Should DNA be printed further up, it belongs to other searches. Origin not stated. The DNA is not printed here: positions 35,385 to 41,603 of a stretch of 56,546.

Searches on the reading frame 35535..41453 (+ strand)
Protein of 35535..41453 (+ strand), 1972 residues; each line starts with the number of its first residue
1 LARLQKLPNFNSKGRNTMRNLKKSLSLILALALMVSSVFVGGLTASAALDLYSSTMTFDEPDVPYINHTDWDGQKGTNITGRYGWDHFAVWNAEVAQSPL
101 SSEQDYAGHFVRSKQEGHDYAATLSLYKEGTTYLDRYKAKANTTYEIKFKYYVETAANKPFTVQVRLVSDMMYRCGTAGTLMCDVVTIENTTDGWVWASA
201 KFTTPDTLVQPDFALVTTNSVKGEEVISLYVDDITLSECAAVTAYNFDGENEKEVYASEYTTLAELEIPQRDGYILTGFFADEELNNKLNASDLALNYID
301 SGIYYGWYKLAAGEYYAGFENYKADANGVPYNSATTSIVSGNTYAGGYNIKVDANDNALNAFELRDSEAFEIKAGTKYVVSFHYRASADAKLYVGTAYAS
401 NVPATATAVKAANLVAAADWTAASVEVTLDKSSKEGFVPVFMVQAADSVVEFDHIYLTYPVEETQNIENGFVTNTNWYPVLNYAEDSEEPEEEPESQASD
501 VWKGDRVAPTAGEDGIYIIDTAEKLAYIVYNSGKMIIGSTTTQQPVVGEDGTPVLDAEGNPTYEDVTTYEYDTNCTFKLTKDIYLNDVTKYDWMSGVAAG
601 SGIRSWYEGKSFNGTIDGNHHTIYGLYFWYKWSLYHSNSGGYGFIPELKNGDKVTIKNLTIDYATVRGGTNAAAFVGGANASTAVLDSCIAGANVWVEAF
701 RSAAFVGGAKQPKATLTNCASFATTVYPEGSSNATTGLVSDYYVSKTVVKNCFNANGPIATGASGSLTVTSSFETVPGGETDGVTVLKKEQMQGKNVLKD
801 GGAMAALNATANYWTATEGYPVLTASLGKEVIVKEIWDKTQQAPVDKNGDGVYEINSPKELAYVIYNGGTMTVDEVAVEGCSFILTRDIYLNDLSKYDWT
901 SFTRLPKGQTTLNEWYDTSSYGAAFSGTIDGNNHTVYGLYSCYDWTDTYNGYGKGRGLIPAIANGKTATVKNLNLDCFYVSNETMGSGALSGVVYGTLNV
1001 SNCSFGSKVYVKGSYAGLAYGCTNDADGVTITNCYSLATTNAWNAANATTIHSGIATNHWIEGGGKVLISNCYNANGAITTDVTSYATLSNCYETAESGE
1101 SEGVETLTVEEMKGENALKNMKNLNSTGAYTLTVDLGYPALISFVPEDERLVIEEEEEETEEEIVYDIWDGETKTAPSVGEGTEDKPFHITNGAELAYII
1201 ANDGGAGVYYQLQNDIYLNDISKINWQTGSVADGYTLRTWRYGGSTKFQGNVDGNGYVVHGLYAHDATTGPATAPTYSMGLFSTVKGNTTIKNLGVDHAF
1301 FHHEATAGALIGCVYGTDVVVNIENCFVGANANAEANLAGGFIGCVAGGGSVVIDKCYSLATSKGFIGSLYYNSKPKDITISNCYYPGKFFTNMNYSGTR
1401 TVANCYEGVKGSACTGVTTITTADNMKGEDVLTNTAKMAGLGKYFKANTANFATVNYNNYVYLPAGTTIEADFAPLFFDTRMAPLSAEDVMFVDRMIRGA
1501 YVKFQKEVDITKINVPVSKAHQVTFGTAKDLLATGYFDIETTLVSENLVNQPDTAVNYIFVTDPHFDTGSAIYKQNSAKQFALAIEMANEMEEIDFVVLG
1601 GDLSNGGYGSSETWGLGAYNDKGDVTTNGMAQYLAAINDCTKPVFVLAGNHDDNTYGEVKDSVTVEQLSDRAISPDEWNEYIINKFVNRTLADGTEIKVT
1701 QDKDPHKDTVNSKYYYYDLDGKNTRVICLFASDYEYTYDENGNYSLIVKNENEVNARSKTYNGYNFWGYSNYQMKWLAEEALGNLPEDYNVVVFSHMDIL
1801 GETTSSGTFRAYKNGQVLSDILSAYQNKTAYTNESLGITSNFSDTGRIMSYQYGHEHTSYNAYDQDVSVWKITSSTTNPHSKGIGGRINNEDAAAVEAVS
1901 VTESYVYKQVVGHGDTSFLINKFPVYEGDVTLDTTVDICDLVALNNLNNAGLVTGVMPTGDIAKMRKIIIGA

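Call 4: search_protein_families(library=pfam, proteins=[window:35535-41453:+], max_evalue=0.01)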
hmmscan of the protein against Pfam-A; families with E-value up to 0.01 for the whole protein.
window:35535-41453:+ (1972 aa): 1 family
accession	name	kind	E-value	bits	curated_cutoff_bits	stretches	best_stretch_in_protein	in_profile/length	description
PF00149.33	Metallophos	-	1.3e-07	32.6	21.5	1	1559-1798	4-157/191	Calcineurin-like phosphoesterase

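Call 12: search_protein_families(library=ncbifam, proteins=[window:35535-41453:+], max_evalue=0.1)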
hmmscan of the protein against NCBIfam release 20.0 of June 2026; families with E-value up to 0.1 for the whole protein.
window:35535-41453:+ (1972 aa): 1 family
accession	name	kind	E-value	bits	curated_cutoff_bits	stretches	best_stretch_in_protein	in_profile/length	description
NF008359.0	PRK11148.1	equivalog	0.014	14.9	225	0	1769-1827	139-195/275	3',5'-cyclic-AMP phosphodiesterase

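Call 87: find_homologous_proteins(query=window:35586-41453:+, max_evalue=1e-50)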
Query window:35586-41453:+ (1955 aa): 21 proteins with E <= 1e-50 among 8000 candidates.
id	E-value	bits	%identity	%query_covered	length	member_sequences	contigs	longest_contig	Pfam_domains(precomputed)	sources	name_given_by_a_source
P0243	0.0e+0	4118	92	100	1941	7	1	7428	PF00149.34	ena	-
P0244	0.0e+0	2814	65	100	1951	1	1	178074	PF00149.34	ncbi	-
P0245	0.0e+0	2734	63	100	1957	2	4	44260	PF00149.34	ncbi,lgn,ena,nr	ncbi:MAG: metallophosphoesterase [Clostridia bacterium]|nr:metallophosphoesterase [Clostridia bacter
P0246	0.0e+0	2721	64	100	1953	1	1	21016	PF00149.34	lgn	-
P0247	0.0e+0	2508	60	100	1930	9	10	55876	PF00149.34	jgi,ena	-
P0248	0.0e+0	2465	59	100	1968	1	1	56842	PF00149.34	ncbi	-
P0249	0.0e+0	1996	49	100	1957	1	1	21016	PF00149.34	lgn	-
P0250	0.0e+0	1979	49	100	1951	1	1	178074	PF00149.34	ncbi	-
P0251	0.0e+0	1959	51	100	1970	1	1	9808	PF00149.34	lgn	-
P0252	0.0e+0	1900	49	100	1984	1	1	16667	PF00149.34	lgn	-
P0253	0.0e+0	1869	50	100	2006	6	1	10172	PF00149.34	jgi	-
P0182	0.0e+0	1846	49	100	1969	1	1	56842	PF00149.34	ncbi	-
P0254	0.0e+0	1836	49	100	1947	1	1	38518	PF00149.34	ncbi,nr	ncbi:MAG: metallophosphoesterase [Clostridia bacterium]|nr:metallophosphoesterase [Clostridia bacter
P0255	0.0e+0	1455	42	100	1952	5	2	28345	PF00149.34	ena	-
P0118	0.0e+0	1100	37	100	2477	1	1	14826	PF00149.34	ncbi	-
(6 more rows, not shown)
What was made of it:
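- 35586..41453 (+): g5: 1955-aa secreted array protein. Order: signal peptide, two CBM4/9-like sandwiches with a Flg_new-like segment between them, three beta-helix modules (37032-38012, 38037-38972, 39033-39884), a metallophosphoesterase domain (about 40209-40928) and a degenerate dockerin-like tail (about 41316-41450). Orthologs reach 92% identity (call 87).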

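Call 88: find_encoding_contigs(protein=P0244, flank=10000, max_places=1)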
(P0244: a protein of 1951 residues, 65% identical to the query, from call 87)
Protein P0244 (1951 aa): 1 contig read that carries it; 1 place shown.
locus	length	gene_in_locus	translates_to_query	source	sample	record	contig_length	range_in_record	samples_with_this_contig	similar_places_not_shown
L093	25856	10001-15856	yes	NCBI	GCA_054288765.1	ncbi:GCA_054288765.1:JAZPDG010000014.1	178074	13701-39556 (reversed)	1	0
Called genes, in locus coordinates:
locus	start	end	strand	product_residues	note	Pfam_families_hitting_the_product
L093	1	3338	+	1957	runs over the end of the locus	PF00149:Metallophos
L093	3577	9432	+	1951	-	PF00149:Metallophos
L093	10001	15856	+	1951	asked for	PF00149:Metallophos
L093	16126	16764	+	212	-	PF00702:Hydrolase, PF12710:HAD, PF13419:HAD_2, PF13242:Hydrolase_like (weak)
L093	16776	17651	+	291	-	PF04616:Glyco_hydro_43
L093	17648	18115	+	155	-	PF13302:Acetyltransf_3 (weak), PF00583:Acetyltransf_1, PF13673:Acetyltransf_10, PF13508:Acetyltransf_7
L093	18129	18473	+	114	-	PF07883:Cupin_2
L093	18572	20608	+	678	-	PF01368:DHH, PF02272:DHHA1, PF17768:RecJ_OB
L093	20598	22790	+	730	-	PF13328:HD_4, PF01966:HD, PF04607:RelA_SpoT, PF02824:TGS, PF19296:RelA_AH, PF28438:RelA_RIS, PF13291:ACT_4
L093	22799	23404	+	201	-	PF00753:Lactamase_B, PF13483:Lactamase_B_3 (weak)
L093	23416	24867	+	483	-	PF04055:Radical_SAM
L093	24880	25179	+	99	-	-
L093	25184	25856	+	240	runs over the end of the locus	PF01048:PNP_UDP_1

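Call 89: find_encoding_contigs(protein=P0248, flank=10000, max_places=1)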
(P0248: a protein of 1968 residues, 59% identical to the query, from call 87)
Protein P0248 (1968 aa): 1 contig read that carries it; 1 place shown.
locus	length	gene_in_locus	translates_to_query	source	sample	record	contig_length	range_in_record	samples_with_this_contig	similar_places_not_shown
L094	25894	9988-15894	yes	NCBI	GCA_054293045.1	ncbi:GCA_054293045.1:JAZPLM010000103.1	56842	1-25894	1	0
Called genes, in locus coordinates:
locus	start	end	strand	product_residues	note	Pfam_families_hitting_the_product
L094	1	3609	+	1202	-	?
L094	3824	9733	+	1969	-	PF00149:Metallophos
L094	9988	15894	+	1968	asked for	PF00149:Metallophos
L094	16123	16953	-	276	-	PF01171:ATP_bind_3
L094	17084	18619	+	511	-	PF05362:Lon_C (weak), PF13541:ChlI, PF00493:MCM (faint), PF00158:Sigma54_activat (faint), PF01078:Mg_chelatase, PF07728:AAA_5, PF13335:Mg_chelatase_C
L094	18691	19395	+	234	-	PF02706:Wzz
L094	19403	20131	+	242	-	PF01656:CbiA, PF09140:MipZ (weak), PF10609:ParA, PF13614:AAA_31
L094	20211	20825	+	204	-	PF19567:CpsB_CapC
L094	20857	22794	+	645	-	PF13727:CoA_binding_3, PF02254:TrkA_N (faint), PF00106:adh_short (faint), PF01073:3Beta_HSD, PF01370:Epimerase, PF02719:Polysacc_synt_2, PF04321:RmlD_sub_bind, PF16363:GDP_Man_Dehyd, +1 more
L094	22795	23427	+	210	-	PF04263:TPK_catalytic, PF04265:TPK_B1_binding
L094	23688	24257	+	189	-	PF09515:Thia_YuaJ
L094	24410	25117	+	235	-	PF02463:SMC_N (faint), PF00005:ABC_tran, PF13304:AAA_21 (weak)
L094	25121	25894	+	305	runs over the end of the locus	PF01458:SUFBD_core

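Call 90: find_encoding_contigs(protein=P0247, flank=10000, max_places=2)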
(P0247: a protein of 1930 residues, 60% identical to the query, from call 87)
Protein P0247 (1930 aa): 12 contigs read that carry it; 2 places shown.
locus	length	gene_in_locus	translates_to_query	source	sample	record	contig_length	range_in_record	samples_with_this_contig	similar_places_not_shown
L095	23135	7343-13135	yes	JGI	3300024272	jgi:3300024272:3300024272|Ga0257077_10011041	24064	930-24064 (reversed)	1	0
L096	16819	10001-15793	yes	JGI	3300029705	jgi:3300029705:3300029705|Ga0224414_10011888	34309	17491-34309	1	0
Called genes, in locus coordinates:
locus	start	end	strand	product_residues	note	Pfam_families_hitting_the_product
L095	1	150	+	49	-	?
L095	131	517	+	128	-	PF04480:DUF559, PF18741:MTES_1575 (weak), PF10881:DUF2726 (weak)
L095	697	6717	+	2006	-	PF00149:Metallophos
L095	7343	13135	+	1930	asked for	PF00149:Metallophos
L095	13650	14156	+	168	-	PF00583:Acetyltransf_1, PF13673:Acetyltransf_10, PF13508:Acetyltransf_7, PF08445:FR47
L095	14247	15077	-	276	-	PF01171:ATP_bind_3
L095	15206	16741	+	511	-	PF05362:Lon_C (weak), PF13541:ChlI, PF00158:Sigma54_activat (faint), PF00493:MCM (faint), PF01078:Mg_chelatase, PF07728:AAA_5, PF13335:Mg_chelatase_C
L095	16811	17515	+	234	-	PF02706:Wzz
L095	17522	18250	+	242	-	PF01656:CbiA, PF09140:MipZ (weak), PF10609:ParA, PF13614:AAA_31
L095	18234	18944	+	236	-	PF19567:CpsB_CapC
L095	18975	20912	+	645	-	PF13727:CoA_binding_3, PF01073:3Beta_HSD, PF01370:Epimerase, PF02719:Polysacc_synt_2, PF04321:RmlD_sub_bind, PF07993:NAD_binding_4 (faint), PF16363:GDP_Man_Dehyd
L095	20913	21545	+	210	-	PF04263:TPK_catalytic, PF04265:TPK_B1_binding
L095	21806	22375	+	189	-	PF09515:Thia_YuaJ, PF12822:ECF_trnsprt (faint)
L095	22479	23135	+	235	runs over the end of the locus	PF02463:SMC_N, PF00005:ABC_tran, PF13304:AAA_21 (weak)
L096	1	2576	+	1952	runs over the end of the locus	PF00149:Metallophos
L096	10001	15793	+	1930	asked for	PF00149:Metallophos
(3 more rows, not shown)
